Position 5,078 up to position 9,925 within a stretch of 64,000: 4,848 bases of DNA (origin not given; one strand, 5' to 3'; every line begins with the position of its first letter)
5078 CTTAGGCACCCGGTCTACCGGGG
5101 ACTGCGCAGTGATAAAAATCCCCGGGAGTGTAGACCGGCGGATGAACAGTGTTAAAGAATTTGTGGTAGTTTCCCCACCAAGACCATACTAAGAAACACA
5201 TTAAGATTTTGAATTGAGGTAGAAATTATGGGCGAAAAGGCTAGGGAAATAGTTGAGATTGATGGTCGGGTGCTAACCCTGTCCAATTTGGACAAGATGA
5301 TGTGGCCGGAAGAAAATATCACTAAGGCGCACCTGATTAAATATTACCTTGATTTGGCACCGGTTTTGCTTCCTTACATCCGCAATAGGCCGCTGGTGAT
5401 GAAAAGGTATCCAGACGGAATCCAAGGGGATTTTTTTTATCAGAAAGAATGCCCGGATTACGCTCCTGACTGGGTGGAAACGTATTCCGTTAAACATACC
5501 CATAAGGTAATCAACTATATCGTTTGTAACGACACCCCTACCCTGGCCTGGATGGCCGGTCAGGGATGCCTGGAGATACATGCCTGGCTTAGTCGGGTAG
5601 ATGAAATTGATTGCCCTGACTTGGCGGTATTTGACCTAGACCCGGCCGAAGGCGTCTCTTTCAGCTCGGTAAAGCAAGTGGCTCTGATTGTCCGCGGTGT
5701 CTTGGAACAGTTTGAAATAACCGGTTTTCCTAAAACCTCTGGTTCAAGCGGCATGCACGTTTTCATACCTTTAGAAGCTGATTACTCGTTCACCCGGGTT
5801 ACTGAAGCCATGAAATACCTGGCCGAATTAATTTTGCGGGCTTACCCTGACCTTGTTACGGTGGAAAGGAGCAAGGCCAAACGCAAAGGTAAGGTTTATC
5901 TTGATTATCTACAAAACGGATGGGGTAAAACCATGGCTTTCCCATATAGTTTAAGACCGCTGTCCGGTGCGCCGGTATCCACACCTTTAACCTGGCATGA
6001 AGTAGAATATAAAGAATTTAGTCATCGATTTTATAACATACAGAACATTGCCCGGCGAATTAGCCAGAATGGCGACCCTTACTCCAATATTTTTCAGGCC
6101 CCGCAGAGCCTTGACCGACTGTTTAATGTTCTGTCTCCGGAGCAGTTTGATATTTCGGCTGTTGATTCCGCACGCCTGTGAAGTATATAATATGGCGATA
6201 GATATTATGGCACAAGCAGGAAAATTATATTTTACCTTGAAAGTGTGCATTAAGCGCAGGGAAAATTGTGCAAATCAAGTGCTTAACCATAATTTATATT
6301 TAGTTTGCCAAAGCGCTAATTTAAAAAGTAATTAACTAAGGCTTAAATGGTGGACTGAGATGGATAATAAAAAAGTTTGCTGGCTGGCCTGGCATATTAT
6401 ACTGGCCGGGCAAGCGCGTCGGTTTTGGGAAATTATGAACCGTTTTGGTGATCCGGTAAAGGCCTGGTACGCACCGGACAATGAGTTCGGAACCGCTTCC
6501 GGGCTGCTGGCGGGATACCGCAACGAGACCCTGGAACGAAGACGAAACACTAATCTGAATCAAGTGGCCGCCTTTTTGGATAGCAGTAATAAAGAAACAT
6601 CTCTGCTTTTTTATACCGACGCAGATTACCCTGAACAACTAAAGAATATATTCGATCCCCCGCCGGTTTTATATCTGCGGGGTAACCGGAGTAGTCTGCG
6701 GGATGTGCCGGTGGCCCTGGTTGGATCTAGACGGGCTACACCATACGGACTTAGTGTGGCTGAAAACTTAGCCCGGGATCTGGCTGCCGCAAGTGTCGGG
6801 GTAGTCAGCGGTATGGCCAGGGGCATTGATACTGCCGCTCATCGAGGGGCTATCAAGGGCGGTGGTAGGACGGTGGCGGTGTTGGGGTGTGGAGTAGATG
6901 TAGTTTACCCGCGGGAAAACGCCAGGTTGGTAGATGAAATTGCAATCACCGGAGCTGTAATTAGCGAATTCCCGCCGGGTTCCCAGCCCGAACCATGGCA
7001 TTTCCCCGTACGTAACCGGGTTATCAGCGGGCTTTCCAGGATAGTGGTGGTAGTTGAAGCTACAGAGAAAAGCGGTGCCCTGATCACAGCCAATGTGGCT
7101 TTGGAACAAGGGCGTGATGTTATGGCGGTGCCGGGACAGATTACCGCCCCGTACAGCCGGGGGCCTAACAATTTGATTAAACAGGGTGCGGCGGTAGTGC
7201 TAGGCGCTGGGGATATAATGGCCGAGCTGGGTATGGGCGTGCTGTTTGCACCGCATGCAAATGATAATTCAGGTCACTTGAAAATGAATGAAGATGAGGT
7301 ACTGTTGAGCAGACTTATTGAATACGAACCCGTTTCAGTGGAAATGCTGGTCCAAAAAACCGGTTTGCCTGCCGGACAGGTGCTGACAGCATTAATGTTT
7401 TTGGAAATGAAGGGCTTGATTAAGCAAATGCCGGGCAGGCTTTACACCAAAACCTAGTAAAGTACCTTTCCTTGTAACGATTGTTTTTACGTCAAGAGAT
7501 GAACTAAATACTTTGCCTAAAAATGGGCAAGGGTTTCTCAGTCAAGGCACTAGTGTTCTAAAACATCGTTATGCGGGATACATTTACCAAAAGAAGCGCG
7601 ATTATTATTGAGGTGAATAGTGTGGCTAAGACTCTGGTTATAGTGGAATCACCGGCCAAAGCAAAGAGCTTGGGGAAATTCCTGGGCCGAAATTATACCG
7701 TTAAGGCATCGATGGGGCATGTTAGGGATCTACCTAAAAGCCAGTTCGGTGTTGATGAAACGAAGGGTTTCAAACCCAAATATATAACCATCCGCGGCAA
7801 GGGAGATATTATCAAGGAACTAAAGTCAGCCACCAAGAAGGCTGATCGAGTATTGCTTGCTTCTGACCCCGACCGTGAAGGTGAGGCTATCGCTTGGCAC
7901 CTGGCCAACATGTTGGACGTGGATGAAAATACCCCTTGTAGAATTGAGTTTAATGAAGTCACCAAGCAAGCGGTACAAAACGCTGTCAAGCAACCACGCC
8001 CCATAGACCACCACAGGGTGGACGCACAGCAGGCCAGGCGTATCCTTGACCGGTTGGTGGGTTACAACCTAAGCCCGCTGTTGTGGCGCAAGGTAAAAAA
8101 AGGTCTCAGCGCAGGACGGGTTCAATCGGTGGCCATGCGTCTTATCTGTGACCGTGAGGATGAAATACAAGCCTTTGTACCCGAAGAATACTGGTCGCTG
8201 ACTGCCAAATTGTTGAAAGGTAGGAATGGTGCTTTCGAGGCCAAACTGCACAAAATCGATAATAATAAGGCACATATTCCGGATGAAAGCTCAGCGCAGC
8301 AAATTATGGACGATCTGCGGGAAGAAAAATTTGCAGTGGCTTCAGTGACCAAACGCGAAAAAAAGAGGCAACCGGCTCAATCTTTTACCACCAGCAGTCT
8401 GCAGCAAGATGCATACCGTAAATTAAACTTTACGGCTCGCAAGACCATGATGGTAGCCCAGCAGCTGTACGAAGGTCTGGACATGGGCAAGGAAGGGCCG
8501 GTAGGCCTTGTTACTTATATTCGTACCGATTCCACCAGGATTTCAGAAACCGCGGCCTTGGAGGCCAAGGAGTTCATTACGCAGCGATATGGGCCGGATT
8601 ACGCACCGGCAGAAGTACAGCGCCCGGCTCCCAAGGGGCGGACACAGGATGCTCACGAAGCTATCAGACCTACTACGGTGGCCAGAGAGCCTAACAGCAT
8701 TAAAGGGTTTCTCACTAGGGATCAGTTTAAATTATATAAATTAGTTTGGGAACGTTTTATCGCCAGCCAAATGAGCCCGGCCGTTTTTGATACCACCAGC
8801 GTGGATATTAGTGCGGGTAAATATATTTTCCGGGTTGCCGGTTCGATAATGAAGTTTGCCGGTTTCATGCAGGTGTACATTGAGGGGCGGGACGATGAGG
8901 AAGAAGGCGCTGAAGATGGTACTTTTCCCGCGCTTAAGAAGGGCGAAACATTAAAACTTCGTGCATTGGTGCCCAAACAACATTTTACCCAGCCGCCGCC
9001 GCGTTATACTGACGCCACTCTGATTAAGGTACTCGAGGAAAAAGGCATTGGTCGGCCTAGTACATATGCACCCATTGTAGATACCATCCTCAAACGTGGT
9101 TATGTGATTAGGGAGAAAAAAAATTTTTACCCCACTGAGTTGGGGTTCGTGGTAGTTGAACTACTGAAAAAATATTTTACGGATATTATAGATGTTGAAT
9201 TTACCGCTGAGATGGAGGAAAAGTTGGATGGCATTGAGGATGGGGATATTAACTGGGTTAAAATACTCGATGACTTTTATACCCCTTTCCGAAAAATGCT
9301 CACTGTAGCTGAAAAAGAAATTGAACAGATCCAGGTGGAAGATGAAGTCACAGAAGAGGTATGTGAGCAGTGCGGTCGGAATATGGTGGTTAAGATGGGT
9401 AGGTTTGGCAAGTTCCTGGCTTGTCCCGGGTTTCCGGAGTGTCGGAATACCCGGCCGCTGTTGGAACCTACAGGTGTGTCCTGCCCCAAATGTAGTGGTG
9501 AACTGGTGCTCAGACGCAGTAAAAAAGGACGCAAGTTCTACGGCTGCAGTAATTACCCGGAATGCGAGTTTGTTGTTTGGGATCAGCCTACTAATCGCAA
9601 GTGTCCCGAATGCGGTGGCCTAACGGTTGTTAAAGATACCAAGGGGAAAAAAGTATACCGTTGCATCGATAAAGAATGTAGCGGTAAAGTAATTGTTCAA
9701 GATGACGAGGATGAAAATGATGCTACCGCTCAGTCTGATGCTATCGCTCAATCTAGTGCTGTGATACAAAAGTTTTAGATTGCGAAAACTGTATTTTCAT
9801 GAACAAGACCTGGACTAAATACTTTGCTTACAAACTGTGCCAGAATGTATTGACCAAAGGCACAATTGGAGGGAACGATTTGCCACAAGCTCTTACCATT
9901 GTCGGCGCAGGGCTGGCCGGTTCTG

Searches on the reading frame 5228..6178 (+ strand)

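Call 51: search_protein_families(library=pfam, max_evalue=0.00001, proteins=[window:5228-6178:+])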
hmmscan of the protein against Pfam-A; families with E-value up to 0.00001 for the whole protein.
window:5228-6178:+ (317 aa): 2 families
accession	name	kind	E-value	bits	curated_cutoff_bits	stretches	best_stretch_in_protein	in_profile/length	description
PF21686.3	LigD_Prim-Pol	-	1.2e-91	307.2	27.4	1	32-285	1-254/254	LigD, primase-polymerase domain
PF01896.25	DNA_primase_S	-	5.2e-08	33.9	26.8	1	135-256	1-163/163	DNA primase small subunit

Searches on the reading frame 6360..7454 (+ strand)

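Call 51: search_protein_families(library=pfam, max_evalue=0.00001, proteins=[window:6360-7454:+])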
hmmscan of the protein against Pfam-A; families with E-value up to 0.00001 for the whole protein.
window:6360-7454:+ (365 aa): 2 families
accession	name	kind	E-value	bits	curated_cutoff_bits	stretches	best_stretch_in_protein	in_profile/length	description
PF02481.21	DNA_processg_A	-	1.7e-79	266.3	29.6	1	77-280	4-210/212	DNA recombination-mediator protein A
PF17782.7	DprA_WH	-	3.1e-12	46.8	22.9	1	318-359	19-60/61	DprA winged helix domain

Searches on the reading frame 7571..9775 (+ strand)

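Call 51: search_protein_families(library=pfam, max_evalue=0.00001, proteins=[window:7571-9775:+])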
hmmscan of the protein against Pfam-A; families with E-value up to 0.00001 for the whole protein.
window:7571-9775:+ (735 aa): 3 families
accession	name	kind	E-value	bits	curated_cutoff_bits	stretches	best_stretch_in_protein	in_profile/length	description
PF01131.25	Topoisom_bac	-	1.8e-132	442.7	35.1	1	145-566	2-410/411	DNA topoisomerase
PF01396.24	Zn_ribbon_Top1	-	3.2e-33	113.7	32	2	636-673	2-38/39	Topoisomerase DNA binding C4 zinc finger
PF01751.28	Toprim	-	6.5e-23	81.2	23.1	1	21-129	1-95/96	Toprim domain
